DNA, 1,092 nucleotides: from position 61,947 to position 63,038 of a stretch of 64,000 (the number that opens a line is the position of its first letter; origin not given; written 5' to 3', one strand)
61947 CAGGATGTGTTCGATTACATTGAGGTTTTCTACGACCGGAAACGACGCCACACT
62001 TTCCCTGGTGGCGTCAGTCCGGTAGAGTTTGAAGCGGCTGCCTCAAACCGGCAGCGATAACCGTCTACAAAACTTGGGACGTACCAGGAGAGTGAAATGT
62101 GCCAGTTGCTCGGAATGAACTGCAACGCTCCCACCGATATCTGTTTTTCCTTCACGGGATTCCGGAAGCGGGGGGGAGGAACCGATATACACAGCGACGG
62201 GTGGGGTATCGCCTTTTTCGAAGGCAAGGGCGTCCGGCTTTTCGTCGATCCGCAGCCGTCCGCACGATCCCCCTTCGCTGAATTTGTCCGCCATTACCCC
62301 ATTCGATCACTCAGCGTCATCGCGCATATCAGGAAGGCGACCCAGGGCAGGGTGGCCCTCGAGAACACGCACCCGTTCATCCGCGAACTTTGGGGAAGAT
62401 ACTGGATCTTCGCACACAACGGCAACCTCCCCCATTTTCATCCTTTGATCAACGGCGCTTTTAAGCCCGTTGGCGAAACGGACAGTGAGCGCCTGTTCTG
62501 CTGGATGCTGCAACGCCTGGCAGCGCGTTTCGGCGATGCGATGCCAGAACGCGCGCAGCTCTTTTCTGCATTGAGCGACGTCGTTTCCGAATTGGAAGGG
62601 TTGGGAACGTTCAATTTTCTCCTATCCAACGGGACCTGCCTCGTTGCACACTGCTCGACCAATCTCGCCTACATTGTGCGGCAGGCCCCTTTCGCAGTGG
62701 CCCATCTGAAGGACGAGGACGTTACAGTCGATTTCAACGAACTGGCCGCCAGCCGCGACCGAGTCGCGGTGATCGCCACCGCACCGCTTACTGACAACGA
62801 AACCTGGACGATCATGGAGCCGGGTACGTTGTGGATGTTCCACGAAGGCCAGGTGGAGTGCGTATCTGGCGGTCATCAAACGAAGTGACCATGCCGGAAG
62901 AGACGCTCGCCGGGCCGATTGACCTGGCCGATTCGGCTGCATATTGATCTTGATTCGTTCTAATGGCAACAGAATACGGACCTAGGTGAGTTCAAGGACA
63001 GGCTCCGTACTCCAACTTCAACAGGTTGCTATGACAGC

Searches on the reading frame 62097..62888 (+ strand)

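Call 57: search_protein_families(library=pfam, proteins=[window:62097-62888:+], max_evalue=0.000001)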
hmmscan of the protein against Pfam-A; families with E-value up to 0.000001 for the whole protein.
window:62097-62888:+ (263 aa): 1 family
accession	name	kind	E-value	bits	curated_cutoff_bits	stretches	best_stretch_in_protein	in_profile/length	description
PF13230.11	GATase_4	-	1.9e-122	407.9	23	1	1-256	1-256/272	Glutamine amidotransferases class-II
